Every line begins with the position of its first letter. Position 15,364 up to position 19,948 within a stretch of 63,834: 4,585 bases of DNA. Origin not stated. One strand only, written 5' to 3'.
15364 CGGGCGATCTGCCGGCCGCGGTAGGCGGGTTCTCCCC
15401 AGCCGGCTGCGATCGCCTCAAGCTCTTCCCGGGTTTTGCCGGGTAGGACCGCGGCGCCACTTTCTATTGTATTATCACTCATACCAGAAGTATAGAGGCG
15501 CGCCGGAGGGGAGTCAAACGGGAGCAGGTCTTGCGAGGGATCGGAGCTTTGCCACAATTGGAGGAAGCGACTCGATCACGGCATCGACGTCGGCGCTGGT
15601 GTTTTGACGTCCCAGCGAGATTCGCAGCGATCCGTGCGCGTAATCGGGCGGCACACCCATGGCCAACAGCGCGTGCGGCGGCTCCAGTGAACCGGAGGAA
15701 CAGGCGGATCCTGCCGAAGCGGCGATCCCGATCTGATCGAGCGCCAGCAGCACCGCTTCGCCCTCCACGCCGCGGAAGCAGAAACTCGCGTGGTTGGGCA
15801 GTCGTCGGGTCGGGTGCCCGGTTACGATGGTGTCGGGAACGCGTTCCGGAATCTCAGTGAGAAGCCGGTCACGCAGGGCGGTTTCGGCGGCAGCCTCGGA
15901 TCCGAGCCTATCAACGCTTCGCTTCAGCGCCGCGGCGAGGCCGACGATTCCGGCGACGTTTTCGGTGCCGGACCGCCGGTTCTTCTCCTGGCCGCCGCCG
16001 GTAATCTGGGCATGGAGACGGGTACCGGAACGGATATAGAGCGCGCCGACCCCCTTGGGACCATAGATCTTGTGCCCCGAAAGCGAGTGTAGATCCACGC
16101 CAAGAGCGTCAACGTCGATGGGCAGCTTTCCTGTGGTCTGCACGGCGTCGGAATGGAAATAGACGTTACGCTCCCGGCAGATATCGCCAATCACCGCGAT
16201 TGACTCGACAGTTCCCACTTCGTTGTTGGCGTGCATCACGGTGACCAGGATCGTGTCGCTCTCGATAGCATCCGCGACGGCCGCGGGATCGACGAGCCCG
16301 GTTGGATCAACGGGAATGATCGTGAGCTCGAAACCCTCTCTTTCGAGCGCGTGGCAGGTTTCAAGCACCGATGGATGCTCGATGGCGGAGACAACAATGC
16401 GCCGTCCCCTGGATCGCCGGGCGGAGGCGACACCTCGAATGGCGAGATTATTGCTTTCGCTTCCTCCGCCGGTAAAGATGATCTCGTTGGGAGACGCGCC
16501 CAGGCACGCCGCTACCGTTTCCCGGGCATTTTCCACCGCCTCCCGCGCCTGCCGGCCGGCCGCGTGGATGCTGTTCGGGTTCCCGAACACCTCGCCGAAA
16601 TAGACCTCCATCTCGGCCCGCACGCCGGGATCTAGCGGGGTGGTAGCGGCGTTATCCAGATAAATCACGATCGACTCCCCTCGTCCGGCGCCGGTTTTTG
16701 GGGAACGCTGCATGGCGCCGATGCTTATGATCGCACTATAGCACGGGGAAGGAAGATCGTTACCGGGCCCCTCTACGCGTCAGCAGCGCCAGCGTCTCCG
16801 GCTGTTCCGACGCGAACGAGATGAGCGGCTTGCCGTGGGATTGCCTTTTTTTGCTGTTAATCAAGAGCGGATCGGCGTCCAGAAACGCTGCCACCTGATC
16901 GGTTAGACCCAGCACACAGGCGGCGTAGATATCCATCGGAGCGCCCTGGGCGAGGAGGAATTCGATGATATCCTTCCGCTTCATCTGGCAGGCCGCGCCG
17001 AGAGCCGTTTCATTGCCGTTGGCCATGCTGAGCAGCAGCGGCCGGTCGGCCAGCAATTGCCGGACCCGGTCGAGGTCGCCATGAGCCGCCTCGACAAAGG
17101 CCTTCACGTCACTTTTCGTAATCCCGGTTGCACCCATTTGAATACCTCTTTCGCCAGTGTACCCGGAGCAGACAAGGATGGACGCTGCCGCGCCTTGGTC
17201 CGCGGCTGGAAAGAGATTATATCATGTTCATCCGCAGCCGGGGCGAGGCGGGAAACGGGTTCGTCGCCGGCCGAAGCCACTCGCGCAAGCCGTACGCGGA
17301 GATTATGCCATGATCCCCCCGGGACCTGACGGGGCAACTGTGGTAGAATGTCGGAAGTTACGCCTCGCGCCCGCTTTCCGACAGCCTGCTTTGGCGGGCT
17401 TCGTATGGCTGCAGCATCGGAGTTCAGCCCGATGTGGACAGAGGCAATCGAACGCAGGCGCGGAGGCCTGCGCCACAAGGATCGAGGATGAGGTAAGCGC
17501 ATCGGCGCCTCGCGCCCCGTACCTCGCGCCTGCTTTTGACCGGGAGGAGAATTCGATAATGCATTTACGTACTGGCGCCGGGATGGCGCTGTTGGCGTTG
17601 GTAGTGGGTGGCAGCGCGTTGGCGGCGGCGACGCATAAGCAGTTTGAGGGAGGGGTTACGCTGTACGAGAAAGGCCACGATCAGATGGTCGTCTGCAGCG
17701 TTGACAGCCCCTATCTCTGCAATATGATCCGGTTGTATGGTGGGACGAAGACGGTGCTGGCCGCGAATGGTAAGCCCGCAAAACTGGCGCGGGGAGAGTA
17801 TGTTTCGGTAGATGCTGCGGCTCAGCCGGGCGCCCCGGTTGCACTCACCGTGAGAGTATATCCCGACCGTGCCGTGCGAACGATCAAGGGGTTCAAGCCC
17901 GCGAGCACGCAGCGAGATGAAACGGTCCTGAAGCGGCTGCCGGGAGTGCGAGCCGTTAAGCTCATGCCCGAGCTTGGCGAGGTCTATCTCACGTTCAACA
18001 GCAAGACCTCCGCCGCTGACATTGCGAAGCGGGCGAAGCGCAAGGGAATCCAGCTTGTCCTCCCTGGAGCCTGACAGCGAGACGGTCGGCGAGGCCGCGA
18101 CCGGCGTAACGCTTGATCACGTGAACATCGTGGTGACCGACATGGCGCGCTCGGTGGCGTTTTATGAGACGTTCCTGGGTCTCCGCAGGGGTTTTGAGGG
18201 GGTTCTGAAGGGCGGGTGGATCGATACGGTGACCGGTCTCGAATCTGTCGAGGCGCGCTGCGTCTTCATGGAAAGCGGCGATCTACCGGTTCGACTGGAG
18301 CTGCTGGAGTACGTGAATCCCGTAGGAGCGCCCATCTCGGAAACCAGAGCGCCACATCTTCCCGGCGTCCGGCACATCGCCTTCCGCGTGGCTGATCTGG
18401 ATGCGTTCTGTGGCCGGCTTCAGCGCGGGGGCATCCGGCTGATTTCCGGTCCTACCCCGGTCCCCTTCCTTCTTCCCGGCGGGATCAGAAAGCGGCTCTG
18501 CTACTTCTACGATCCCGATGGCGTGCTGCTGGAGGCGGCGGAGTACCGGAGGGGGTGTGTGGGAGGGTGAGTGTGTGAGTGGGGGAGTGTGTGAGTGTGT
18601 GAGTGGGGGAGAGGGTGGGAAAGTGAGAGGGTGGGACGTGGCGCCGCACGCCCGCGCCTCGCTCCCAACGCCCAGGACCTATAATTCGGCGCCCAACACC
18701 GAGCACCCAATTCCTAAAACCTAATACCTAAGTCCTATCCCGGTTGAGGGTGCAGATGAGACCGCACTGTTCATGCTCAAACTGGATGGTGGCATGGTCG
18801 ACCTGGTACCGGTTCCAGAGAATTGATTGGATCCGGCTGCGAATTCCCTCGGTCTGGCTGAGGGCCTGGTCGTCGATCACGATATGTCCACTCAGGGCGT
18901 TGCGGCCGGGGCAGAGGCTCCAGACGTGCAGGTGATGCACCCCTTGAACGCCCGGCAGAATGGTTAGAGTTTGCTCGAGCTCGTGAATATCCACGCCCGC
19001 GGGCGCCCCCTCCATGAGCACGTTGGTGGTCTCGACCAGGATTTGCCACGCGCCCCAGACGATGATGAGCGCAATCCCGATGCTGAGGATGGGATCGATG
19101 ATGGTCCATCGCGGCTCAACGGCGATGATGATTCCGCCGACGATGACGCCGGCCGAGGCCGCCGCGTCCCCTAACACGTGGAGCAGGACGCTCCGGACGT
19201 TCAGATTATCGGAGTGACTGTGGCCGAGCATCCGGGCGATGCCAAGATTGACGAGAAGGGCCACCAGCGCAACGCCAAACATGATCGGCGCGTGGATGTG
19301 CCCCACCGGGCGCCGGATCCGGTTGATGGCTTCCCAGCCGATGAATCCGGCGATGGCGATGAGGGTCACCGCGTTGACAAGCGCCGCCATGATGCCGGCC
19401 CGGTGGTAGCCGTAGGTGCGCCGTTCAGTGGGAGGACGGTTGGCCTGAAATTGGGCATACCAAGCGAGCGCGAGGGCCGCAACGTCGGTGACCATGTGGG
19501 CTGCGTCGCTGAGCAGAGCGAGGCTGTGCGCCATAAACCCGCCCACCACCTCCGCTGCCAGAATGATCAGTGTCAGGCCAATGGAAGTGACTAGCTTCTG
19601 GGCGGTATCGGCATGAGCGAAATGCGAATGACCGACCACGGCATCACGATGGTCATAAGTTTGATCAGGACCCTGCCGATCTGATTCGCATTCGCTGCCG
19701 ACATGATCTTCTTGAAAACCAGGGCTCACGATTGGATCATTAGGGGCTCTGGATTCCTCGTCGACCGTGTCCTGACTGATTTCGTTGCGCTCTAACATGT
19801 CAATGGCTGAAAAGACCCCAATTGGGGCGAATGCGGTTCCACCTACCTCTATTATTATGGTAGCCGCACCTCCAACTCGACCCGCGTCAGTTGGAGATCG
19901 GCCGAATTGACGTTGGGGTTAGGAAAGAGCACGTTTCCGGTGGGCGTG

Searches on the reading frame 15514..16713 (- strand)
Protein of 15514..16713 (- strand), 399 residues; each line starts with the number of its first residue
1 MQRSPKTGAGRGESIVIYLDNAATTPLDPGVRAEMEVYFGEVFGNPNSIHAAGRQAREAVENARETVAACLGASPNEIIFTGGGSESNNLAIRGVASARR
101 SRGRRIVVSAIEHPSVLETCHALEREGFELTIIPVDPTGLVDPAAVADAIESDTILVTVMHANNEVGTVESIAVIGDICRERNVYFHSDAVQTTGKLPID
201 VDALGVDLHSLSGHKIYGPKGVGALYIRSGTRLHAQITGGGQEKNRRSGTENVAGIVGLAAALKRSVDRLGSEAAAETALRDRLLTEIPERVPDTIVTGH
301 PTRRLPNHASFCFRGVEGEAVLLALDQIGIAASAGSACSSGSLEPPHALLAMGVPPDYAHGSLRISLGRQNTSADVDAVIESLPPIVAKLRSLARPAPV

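Call 9: search_protein_families(library=pfam, proteins=[window:15514-16713:-], max_evalue=0.001)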
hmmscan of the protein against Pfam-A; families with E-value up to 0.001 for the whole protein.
window:15514-16713:- (399 aa): 3 families
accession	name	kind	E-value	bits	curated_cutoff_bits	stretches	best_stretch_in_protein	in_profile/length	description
PF00266.25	Aminotran_5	-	3.7e-84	283.3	21.5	1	17-379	1-371/371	Aminotransferase class-V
PF01212.27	Beta_elim_lyase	-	2.5e-06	27.5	27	1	59-190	33-169/288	Beta-eliminating lyase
PF01041.23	DegT_DnrJ_EryC1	-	0.001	18.8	19.8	0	79-195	43-151/360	DegT/DnrJ/EryC1/StrS aminotransferase family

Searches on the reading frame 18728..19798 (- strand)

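Call 9: search_protein_families(library=pfam, proteins=[window:18728-19798:-], max_evalue=0.001)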
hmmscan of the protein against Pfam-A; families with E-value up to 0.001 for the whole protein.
window:18728-19798:- (356 aa): 2 families
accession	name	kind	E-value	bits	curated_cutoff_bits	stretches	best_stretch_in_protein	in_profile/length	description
PF01545.26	Cation_efflux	-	2.3e-44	152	26.6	1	70-262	2-198/198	Cation efflux family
PF16916.11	ZT_dimer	-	2.3e-12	47.2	26.7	1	267-342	2-77/78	Dimerisation domain of Zinc Transporter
